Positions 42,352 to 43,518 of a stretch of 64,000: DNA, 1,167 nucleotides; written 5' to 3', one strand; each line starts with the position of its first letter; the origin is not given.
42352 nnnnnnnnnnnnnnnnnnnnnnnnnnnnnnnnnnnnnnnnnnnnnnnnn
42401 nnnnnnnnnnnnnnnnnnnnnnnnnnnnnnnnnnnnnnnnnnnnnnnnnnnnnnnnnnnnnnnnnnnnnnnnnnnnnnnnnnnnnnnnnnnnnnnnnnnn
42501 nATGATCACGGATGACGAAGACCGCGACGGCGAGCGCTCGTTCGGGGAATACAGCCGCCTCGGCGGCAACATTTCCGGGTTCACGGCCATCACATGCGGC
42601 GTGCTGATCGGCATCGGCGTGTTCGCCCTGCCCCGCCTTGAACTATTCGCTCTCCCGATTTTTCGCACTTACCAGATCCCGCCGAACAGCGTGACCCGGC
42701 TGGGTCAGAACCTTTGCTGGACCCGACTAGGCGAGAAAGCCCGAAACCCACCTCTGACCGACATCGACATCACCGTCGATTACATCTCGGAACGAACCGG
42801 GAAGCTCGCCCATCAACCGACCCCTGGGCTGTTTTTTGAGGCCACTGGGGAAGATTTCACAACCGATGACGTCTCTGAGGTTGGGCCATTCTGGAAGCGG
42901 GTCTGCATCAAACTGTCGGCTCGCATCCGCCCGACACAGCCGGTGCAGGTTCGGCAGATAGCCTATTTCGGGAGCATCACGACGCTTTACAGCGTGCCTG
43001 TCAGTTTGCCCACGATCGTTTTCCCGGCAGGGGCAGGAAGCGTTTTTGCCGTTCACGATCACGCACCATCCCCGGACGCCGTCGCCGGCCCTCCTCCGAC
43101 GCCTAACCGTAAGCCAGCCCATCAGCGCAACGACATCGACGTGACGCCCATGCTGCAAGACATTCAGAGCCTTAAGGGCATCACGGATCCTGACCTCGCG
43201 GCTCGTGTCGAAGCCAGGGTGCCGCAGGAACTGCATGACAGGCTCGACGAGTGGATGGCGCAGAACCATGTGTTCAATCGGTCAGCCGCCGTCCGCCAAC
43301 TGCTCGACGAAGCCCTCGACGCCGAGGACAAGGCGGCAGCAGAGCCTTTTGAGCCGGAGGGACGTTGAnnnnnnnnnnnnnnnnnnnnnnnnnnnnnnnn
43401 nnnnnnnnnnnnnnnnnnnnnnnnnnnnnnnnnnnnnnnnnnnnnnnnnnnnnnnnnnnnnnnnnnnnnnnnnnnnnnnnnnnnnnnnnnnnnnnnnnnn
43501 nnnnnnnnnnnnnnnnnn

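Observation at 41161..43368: Coupled four-gene membrane operon ending in a membrane-anchored RHH protein: candidate undescribed prophage accessory system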

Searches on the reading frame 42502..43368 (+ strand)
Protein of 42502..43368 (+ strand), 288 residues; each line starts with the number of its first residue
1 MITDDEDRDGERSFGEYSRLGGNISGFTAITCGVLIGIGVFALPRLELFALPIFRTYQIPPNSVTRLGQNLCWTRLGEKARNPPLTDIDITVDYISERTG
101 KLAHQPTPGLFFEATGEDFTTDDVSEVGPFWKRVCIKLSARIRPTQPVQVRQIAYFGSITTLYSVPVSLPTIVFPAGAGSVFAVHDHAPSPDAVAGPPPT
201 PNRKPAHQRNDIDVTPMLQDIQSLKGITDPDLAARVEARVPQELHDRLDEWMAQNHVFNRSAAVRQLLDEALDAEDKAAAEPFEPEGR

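Call 3: search_protein_families(library=pfam, proteins=[window:42502-43368:+], max_evalue=1)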
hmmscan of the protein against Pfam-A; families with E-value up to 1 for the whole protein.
window:42502-43368:+ (288 aa): 1 family
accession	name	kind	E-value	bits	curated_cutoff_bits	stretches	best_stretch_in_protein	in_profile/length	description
PF01402.27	RHH_1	-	0.0047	17.3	20.5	1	235-273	1-38/39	Ribbon-helix-helix protein, copG family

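Call 4: search_protein_families(library=phrogs, proteins=[window:42502-43368:+], max_evalue=1)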
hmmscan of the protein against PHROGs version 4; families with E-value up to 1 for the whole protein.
window:42502-43368:+ (288 aa): 6 families
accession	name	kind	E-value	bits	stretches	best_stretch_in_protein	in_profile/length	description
phrog_4738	-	transcription regulation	9e-08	32.7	1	228-274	9-55/59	transcriptional repressor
phrog_18767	-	unknown function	1.2e-05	26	1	233-280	17-64/71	-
phrog_16979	-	unknown function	4.5e-05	24.3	1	239-278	16-55/155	-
phrog_24852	-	unknown function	0.044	14.9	1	237-276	10-48/74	-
phrog_22505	-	unknown function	0.098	14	1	233-278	6-50/150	-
phrog_876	-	transcription regulation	0.45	11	1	239-279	14-53/239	transcriptional repressor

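Call 9: find_encoding_contigs(protein=window:42502-43368:+, flank=10000, max_places=10)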
Protein window:42502-43368:+ (288 aa): no gene with exactly this product is on record in the collection.

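Call 10: find_homologous_proteins(query=window:42502-43365:+, max_evalue=0.001)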
Query window:42502-43365:+ (288 aa): 12 proteins with E <= 0.001 among 2402 candidates.
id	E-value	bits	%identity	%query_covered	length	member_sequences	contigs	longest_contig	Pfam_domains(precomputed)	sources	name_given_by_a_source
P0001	5.3e-193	658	100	100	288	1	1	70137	-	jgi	jgi:hypothetical protein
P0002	6.7e-144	497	75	100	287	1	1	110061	-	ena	-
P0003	6.7e-103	362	60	98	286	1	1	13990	-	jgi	jgi:hypothetical protein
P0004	1.1e-100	355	60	95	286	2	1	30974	-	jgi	jgi:hypothetical protein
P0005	7.0e-85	303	52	99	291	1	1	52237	-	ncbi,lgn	-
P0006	1.1e-83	299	51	99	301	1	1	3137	-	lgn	-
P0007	8.7e-54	201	53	65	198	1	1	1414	-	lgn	-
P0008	4.2e-16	77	35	66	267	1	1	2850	-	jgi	jgi:hypothetical protein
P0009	2.6e-15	75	45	43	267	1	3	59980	-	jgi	jgi:hypothetical protein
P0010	5.8e-15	74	42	44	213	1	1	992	-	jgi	jgi:hypothetical protein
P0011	1.9e-14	72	44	43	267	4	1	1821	-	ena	-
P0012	2.0e-14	72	53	38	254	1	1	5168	-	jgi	jgi:hypothetical protein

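Call 11: find_encoding_contigs(protein=P0001, flank=10000, max_places=3)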
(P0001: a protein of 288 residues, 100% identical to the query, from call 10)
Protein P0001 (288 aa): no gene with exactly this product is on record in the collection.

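Call 12: find_encoding_contigs(protein=P0002, flank=10000, max_places=3)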
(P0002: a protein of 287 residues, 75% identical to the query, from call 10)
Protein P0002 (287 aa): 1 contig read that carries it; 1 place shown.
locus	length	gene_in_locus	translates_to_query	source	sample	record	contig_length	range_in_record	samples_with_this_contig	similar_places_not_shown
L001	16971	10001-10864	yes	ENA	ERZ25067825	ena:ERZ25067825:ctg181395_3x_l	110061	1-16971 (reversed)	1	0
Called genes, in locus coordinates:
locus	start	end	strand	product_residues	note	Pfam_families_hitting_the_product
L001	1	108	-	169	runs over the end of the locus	-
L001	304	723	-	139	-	-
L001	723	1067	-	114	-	-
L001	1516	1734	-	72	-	-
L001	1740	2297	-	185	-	-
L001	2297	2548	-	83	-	-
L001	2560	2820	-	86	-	-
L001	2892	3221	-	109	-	-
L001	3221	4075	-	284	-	PF17762:HTH_ParB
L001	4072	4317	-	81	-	-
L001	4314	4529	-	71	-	-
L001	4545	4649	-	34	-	-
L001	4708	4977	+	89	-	-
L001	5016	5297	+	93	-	-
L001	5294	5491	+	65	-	-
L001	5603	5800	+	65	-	-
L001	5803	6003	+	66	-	-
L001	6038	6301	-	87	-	-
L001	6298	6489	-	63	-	-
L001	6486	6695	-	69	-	-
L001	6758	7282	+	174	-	PF13392:HNH_3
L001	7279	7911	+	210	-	PF00959:Phage_lysozyme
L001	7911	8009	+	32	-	-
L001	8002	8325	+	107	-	-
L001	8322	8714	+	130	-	-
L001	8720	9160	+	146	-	-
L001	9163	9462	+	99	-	-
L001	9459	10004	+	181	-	-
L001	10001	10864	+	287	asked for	-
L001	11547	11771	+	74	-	-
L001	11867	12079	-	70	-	-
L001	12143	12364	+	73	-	-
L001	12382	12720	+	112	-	-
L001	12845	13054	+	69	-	-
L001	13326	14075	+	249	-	-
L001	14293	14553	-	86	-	PF20075:DUF6471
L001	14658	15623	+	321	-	PF12760:Zn_ribbon_IS1595, PF12762:DDE_Tnp_IS1595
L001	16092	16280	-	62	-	-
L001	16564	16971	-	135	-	?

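Call 13: find_encoding_contigs(protein=P0005, flank=10000, max_places=3)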
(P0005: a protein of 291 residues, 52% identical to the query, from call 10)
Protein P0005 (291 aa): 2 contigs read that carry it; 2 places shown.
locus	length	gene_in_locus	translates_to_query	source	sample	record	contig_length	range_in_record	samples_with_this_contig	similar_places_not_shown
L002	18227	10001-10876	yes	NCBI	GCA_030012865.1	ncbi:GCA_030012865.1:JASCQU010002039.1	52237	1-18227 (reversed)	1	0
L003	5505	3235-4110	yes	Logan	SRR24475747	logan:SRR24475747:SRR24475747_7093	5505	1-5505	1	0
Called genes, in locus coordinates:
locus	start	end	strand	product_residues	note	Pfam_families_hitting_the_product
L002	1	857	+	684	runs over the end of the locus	-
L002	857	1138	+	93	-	-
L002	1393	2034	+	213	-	-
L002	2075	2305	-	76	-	-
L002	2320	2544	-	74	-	-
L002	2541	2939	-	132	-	PF05443:ROS_MUCR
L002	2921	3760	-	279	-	PF17762:HTH_ParB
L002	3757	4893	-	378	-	PF09511:RNA_lig_T4_1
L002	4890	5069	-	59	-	-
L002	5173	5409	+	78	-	-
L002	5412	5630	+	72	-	-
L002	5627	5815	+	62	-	-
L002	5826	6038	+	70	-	-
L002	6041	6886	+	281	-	PF00959:Phage_lysozyme, PF01471:PG_binding_1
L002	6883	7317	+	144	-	-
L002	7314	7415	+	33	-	-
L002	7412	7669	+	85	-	-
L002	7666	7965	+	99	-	-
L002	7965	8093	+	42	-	-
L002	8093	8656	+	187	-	PF11351:GTA_holin_3TM (faint)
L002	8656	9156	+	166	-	-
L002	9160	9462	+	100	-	-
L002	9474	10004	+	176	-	-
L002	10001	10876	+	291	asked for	-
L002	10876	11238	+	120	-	-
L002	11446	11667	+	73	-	-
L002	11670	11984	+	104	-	-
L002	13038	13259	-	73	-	-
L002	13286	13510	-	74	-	-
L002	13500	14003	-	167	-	PF14354:Lar_restr_allev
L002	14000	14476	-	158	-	PF01661:Macro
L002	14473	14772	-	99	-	-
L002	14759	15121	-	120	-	-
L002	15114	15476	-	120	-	-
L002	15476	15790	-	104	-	-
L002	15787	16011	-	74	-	-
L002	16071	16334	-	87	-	-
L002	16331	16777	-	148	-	-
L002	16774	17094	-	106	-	-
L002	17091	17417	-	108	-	-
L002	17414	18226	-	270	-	?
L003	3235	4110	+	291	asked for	-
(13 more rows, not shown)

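Call 14: find_encoding_contigs(protein=P0009, flank=10000, max_places=3)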
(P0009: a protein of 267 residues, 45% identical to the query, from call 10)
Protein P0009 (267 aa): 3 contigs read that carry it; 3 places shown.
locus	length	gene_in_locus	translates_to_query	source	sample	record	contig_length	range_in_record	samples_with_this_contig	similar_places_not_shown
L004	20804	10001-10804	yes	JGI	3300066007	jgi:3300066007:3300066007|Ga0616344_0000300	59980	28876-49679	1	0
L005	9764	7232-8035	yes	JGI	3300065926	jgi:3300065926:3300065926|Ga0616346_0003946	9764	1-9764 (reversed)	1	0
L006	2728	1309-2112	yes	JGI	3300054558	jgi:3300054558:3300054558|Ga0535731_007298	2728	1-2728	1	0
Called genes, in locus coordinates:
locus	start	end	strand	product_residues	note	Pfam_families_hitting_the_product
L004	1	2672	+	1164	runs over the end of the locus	-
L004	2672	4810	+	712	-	-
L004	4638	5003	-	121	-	-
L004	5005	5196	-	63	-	-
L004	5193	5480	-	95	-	PF03869:Arc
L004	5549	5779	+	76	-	-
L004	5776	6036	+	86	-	-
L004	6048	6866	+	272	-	PF04383:KilA-N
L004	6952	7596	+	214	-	-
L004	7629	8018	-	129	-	-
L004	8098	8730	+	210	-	-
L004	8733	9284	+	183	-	-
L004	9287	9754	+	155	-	-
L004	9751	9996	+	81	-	-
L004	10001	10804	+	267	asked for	-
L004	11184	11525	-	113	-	-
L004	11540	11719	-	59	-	PF06945:DUF1289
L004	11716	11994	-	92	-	PF14354:Lar_restr_allev (faint)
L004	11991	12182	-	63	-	-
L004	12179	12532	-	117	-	-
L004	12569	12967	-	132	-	-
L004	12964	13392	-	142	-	-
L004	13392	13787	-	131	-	-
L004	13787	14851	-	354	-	PF00145:DNA_methylase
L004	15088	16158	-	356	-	PF00589:Phage_integrase (weak)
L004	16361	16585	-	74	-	-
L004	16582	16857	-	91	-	-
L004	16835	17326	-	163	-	-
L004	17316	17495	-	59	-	-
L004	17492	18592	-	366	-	-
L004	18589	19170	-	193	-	-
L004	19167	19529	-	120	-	-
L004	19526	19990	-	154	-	-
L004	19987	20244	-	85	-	-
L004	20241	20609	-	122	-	-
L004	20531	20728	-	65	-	-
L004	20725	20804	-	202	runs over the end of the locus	-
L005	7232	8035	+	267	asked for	-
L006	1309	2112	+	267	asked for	-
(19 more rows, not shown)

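Call 15: find_encoding_contigs(protein=P0004, flank=10000, max_places=3)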
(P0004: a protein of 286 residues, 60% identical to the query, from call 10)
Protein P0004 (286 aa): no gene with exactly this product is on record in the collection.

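Call 20: search_dna_similar(query=window:42502-43365:+, collection=phages, mode=protein, max_evalue=0.001, max_rows=30)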
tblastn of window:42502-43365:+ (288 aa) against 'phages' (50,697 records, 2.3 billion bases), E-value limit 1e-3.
No match.

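Call 51: search_protein_families(library=padloc, proteins=[window:42502-43368:+], max_evalue=1)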
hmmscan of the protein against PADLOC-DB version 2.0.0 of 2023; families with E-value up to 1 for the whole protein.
window:42502-43368:+ (288 aa): 0 families

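Call 52: search_protein_families(library=ncbifam, proteins=[window:42502-43368:+], max_evalue=1)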
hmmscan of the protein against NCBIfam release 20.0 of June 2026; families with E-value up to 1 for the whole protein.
window:42502-43368:+ (288 aa): 2 families
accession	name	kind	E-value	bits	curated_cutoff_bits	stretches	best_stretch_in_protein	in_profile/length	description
NF041551.1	YlcI_YnfO_N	subfamily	0.0026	17.8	30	1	234-272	3-39/42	YlcI/YnfO family protein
NF002815.0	PRK02967.1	equivalog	0.019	15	83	1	235-278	3-46/139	nickel-responsive transcriptional regulator NikR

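Call 55: predict_structure(alignment_id=A8)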
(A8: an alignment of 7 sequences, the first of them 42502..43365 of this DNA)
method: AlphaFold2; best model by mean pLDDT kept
length: 288 residues; sequences in the alignment: 7
mean_pLDDT: 67.0   pTM: 0.49
mean pLDDT of the five models: 67.0, 65.5, 64.5, 64.3, 64.1
residues with pLDDT >= 90: 24; 70-90: 128; 50-70: 52; < 50: 84
segments of 3 or more residues with pLDDT < 50: 1-26, 188-191, 195-238, 281-288
pLDDT, mean of each block of 10 residues (from residue 1): 38 38 46 54 71 87 89 90 87 86 86 83 71 91 88 86 84 82 62 47 35 37 39 46 74 78 69 56 39
secondary structure, 60 per line:
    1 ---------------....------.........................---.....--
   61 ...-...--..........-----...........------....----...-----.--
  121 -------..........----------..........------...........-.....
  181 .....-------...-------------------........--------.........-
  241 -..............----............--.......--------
elements in order: H16-19 H26-50 E54-58 E65-67 E70-79 E85-95 E102-105 E110-112 E128-137 E148-157 E164-174 H176-185 E193-195 H215-222 H231-239 H242-255 H260-271 H274-280
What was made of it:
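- On Ribbon-helix-helix (RHH_1/CopG/Arc) superfamily: The putative strand 233-240 has low confidence and is not a strand (call 55).
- Checked: For gD it gives one TM helix, a beta domain, a disordered Pro-rich linker and C-terminal helices (call 55).
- gD has a type II anchor and a long Pro-rich linker (call 55).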
